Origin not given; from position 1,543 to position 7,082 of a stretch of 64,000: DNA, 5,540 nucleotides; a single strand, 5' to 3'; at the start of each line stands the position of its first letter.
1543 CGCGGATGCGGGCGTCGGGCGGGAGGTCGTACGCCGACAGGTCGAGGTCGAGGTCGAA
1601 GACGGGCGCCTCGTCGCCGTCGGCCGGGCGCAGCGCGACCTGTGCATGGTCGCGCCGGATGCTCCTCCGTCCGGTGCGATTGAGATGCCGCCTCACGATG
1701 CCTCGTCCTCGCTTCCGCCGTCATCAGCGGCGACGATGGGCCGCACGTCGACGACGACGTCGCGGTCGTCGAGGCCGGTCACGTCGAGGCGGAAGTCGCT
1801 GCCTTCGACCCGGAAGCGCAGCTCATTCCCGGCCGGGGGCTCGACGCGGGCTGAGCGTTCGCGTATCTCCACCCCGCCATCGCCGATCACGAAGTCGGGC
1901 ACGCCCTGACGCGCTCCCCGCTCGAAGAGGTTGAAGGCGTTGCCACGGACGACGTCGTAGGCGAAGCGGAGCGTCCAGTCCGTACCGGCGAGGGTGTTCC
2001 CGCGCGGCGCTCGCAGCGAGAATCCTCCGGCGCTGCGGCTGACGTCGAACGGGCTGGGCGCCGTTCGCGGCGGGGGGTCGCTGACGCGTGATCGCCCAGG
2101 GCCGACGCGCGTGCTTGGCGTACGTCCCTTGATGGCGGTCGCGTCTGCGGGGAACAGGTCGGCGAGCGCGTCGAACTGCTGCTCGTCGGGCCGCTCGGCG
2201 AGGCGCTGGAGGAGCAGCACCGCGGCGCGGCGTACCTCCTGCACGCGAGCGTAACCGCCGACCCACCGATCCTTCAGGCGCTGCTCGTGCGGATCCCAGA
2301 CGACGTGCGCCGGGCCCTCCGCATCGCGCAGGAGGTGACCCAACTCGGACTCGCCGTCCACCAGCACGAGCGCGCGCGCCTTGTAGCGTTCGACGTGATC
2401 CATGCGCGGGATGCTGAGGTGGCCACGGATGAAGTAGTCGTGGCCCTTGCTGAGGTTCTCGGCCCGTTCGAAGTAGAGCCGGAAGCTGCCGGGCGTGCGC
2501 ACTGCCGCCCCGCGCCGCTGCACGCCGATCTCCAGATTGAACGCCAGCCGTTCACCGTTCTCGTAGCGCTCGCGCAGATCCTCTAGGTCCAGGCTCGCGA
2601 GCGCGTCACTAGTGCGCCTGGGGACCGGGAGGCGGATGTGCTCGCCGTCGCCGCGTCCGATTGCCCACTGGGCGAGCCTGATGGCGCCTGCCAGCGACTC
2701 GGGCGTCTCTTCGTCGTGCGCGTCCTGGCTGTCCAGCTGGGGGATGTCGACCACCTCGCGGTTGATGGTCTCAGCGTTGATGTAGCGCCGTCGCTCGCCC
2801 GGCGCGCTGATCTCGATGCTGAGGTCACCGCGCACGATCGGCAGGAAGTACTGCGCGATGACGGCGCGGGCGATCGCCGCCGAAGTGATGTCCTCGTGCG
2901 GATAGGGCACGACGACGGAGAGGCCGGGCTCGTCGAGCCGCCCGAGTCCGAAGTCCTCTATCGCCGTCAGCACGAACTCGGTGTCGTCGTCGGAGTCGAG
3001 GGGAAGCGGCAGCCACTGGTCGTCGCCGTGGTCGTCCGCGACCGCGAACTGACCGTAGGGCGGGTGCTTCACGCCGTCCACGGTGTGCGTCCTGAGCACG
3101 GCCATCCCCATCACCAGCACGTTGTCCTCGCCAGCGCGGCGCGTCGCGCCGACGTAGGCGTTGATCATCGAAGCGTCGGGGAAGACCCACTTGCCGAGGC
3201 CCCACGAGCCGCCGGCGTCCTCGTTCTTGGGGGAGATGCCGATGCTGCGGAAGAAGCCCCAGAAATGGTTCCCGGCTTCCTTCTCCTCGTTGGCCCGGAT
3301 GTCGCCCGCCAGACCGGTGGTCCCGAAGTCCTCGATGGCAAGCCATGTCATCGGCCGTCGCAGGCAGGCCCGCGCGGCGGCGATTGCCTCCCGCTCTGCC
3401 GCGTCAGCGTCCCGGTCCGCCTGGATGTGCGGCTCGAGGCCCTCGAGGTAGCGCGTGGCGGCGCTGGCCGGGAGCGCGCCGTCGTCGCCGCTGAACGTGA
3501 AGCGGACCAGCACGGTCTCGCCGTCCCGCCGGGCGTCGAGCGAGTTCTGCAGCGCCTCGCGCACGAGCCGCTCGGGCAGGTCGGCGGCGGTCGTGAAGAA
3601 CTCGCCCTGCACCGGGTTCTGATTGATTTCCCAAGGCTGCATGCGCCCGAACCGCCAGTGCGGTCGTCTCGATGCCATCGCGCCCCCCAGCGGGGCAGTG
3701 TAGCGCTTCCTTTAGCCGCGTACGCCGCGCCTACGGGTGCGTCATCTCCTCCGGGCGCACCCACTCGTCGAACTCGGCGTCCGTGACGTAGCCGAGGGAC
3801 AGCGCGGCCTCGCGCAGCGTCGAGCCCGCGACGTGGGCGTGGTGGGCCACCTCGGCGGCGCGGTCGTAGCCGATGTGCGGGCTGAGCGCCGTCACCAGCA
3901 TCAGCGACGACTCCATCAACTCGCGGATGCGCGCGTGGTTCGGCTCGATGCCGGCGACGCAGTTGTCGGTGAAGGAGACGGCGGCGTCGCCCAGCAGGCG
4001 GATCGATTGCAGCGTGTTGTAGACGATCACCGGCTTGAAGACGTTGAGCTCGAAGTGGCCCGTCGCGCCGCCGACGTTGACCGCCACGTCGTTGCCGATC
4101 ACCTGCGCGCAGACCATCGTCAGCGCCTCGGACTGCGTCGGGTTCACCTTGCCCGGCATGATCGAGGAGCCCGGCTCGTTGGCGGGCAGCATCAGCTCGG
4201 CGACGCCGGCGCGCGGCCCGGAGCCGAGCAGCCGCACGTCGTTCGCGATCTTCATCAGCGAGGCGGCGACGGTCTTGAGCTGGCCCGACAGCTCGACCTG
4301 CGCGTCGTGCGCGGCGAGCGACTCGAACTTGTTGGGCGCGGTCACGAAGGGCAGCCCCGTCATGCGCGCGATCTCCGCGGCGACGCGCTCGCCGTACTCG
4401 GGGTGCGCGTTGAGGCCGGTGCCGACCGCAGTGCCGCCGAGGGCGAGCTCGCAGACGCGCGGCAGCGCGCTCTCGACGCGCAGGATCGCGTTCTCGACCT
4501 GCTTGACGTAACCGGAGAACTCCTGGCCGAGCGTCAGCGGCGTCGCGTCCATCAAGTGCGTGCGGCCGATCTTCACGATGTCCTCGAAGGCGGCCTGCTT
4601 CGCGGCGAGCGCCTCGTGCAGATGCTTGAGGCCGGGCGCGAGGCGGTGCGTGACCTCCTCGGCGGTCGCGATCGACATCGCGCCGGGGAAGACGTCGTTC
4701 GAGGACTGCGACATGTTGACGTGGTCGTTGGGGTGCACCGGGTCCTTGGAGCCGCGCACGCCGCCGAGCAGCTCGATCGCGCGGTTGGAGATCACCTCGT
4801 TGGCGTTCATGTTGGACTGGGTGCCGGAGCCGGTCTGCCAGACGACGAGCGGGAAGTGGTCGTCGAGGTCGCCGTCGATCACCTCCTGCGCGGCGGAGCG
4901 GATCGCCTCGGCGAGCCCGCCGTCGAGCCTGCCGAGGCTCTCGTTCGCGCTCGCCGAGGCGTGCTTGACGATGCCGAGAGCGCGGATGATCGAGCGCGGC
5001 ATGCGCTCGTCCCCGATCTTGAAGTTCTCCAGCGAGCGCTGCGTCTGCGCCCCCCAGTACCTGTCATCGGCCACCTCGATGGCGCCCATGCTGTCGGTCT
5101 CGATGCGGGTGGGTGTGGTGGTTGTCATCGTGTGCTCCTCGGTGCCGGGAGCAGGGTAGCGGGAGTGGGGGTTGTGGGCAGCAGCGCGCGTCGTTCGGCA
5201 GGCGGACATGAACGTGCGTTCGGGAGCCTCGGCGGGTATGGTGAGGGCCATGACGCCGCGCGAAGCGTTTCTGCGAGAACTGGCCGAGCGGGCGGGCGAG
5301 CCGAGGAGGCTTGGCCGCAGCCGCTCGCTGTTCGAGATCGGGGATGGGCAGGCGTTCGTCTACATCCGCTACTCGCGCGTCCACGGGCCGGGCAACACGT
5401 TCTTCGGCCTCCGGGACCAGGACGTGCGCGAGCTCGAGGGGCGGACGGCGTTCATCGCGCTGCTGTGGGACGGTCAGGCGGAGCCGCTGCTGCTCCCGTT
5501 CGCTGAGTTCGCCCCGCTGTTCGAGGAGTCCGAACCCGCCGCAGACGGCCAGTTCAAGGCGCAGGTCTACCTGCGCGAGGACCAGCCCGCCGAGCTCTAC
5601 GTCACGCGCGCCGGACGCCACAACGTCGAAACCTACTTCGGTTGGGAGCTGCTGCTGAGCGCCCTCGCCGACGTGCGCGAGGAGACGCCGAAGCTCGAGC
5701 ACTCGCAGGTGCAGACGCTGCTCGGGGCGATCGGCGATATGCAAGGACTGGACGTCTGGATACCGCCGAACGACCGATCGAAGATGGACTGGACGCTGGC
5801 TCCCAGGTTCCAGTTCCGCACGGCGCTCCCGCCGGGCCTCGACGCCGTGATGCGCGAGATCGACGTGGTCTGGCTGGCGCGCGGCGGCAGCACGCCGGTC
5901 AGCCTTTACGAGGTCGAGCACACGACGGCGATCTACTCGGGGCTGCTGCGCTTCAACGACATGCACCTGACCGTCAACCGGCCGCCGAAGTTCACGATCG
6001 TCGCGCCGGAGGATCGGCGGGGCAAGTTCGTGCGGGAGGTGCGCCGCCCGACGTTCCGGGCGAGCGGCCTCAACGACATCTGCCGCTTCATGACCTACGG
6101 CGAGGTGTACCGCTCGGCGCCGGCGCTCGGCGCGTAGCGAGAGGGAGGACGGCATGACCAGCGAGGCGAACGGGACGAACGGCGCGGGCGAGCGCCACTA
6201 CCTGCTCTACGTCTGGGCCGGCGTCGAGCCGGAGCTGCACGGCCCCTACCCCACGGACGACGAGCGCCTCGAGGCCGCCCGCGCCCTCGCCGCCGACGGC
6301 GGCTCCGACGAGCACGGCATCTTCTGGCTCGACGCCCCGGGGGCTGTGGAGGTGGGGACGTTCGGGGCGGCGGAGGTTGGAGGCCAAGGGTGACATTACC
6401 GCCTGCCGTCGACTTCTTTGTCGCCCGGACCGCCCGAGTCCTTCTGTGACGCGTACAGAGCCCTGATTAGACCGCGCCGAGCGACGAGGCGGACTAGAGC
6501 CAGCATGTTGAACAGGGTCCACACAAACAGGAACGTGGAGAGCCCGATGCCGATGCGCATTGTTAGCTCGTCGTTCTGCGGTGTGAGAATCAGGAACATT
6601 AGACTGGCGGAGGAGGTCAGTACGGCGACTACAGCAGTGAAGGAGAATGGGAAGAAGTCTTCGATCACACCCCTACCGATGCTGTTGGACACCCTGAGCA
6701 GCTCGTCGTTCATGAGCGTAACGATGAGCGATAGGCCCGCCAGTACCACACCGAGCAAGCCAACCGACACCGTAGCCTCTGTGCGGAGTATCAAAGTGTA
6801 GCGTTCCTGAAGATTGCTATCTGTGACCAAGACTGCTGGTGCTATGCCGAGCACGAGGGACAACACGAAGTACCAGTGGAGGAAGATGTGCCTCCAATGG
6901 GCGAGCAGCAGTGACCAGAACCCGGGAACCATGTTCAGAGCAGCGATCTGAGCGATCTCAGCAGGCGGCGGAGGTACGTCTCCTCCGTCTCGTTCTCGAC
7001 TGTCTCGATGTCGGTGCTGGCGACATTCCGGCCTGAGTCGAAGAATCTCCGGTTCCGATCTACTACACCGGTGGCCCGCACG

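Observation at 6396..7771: Low-GC islet encoding a cytosolic 278-aa protein plus a 4-TM membrane protein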

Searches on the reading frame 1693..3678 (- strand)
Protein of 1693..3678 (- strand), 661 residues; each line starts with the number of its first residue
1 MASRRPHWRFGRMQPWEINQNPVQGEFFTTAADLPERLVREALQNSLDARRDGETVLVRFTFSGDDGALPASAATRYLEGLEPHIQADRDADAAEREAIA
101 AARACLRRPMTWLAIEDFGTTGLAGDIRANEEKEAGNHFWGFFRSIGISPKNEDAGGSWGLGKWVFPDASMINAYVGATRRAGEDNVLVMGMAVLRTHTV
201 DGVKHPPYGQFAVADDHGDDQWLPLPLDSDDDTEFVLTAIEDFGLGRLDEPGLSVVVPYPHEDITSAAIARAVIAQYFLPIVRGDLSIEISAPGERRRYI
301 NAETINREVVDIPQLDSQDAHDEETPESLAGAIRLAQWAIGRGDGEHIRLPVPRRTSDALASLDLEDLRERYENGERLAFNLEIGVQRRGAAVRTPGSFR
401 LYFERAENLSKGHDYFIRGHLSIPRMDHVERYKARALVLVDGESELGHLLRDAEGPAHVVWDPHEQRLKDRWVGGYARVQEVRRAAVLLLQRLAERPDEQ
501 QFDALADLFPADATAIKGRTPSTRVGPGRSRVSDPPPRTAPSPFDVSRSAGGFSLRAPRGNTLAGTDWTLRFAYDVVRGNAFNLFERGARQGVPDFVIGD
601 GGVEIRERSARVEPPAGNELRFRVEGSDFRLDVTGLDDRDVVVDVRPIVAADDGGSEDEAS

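Call 3: search_protein_families(library=pfam, proteins=[window:1693-3678:-], max_evalue=1)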
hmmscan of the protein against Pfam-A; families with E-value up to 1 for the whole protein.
window:1693-3678:- (661 aa): 0 families

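Call 4: search_protein_families(library=padloc, proteins=[window:1693-3678:-], max_evalue=1)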
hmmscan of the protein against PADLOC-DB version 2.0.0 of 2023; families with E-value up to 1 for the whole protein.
window:1693-3678:- (661 aa): 1 family
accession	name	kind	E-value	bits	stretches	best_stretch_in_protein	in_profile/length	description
PDLC04582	PDC-M33A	-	2.1e-16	57.7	1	34-164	30-156/627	-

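Call 5: search_protein_families(library=ncbifam, proteins=[window:1693-3678:-], max_evalue=1)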
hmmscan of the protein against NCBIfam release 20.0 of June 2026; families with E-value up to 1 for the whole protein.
window:1693-3678:- (661 aa): 0 families

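Call 6: search_protein_families(library=phrogs, proteins=[window:1693-3678:-], max_evalue=1)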
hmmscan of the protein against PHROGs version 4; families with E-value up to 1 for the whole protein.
window:1693-3678:- (661 aa): 1 family
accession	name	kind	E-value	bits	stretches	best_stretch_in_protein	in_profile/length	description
phrog_30632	-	unknown function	0.098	13.9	1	252-309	4-61/117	-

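Call 102: search_solved_structures(query=window:1693-3678:-, max_evalue=1)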
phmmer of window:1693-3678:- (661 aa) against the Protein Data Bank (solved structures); distinct sequences matched with E-value up to 1: 0.

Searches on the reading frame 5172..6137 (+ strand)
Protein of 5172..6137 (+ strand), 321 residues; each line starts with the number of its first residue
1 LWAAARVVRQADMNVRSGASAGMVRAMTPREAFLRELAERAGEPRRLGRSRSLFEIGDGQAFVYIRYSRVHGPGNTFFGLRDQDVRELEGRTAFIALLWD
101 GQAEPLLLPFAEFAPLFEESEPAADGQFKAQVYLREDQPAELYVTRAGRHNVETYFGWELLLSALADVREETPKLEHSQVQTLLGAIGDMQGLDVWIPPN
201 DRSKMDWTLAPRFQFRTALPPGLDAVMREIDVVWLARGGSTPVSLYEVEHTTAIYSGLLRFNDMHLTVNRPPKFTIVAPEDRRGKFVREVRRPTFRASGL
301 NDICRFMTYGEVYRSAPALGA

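Call 3: search_protein_families(library=pfam, proteins=[window:5172-6137:+], max_evalue=1)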
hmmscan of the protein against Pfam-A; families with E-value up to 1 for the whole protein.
window:5172-6137:+ (321 aa): 0 families

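Call 4: search_protein_families(library=padloc, proteins=[window:5172-6137:+], max_evalue=1)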
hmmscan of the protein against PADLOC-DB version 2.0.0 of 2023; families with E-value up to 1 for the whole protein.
window:5172-6137:+ (321 aa): 1 family
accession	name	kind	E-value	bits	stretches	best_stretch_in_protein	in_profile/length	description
PDLC03534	REase_II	-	8.9e-09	32.9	1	225-297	237-309/351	Type II restriction enzyme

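Call 5: search_protein_families(library=ncbifam, proteins=[window:5172-6137:+], max_evalue=1)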
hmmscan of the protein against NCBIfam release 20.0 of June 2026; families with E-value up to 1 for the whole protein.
window:5172-6137:+ (321 aa): 0 families

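Call 6: search_protein_families(library=phrogs, proteins=[window:5172-6137:+], max_evalue=1)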
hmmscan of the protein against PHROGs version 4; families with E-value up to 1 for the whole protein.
window:5172-6137:+ (321 aa): 0 families

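Call 101: search_solved_structures(query=window:5172-6137:+, max_evalue=1)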
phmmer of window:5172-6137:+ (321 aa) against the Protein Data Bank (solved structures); distinct sequences matched with E-value up to 1: 0.

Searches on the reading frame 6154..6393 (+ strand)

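Call 3: search_protein_families(library=pfam, proteins=[window:6154-6393:+], max_evalue=1)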
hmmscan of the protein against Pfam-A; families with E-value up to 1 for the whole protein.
window:6154-6393:+ (79 aa): 0 families

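Call 4: search_protein_families(library=padloc, proteins=[window:6154-6393:+], max_evalue=1)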
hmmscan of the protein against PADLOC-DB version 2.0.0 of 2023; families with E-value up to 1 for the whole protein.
window:6154-6393:+ (79 aa): 0 families

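Call 5: search_protein_families(library=ncbifam, proteins=[window:6154-6393:+], max_evalue=1)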
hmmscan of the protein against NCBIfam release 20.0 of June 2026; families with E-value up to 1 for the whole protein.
window:6154-6393:+ (79 aa): 0 families

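Call 6: search_protein_families(library=phrogs, proteins=[window:6154-6393:+], max_evalue=1)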
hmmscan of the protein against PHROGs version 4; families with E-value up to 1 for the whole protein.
window:6154-6393:+ (79 aa): 1 family
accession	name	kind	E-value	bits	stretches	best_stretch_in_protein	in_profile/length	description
phrog_31984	-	unknown function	0.09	13.9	1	14-44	33-63/77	-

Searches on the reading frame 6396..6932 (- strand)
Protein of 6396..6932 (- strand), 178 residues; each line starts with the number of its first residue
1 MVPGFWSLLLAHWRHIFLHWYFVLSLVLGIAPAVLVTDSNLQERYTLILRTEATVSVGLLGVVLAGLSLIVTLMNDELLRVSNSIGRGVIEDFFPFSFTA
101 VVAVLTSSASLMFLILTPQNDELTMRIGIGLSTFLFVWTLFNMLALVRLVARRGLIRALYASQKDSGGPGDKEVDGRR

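Call 3: search_protein_families(library=pfam, proteins=[window:6396-6932:-], max_evalue=1)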
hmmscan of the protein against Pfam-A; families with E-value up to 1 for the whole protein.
window:6396-6932:- (178 aa): 0 families

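Call 4: search_protein_families(library=padloc, proteins=[window:6396-6932:-], max_evalue=1)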
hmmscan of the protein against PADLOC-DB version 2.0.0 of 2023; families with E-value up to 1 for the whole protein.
window:6396-6932:- (178 aa): 1 family
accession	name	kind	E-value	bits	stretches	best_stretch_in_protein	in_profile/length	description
PDLC02014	SAVED6--SAVED_TM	-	0.77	7.2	1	98-154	12-64/314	-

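Call 5: search_protein_families(library=ncbifam, proteins=[window:6396-6932:-], max_evalue=1)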
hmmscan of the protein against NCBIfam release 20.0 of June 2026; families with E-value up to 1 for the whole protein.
window:6396-6932:- (178 aa): 1 family
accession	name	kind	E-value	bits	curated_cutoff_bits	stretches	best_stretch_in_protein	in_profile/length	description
NF045993.1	MAG0130_MAG3770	subfamily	0.013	15.4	85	1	96-146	23-73/140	MAG0130/MAG3770 family membrane protein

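Call 6: search_protein_families(library=phrogs, proteins=[window:6396-6932:-], max_evalue=1)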
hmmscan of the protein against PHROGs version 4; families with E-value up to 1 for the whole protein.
window:6396-6932:- (178 aa): 1 family
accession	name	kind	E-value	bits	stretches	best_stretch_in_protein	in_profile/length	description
phrog_21926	-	unknown function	0.49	11.2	1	16-33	28-46/50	-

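Call 19: search_dna_similar(query=window:6396-6932:-, collection=phages, mode=protein, max_evalue=10, max_rows=30)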
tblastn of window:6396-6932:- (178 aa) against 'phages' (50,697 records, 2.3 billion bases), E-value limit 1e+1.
No match.

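Call 21: find_homologous_proteins(query=window:6396-6932:-, max_evalue=0.001)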
Query window:6396-6932:- (178 aa): 3 proteins with E <= 0.001 among 1240 candidates.
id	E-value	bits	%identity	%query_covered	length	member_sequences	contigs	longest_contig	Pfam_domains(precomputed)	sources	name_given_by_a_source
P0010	1.6e-107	375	100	100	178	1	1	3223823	-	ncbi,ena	-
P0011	1.0e-67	245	63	100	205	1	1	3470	-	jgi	jgi:hypothetical protein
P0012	1.5e-66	242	66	95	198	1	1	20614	-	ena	-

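Call 115: predict_structure(alignment_id=A8)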
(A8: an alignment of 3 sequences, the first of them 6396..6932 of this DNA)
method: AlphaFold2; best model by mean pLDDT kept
length: 178 residues; sequences in the alignment: 3
mean_pLDDT: 56.0   pTM: 0.35
mean pLDDT of the five models: 56.0, 54.8, 52.1, 49.4, 48.2
residues with pLDDT >= 90: 0; 70-90: 1; 50-70: 137; < 50: 40
segments of 3 or more residues with pLDDT < 50: 6-9, 12-15, 40-42, 88-91, 164-178
pLDDT, mean of each block of 10 residues (from residue 1): 46 49 57 54 55 61 64 60 52 53 62 57 63 67 65 56 46 38
secondary structure, 60 per line:
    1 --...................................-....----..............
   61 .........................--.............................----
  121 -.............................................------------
elements in order: H3-37 H39-42 H47-85 H88-116 H122-166
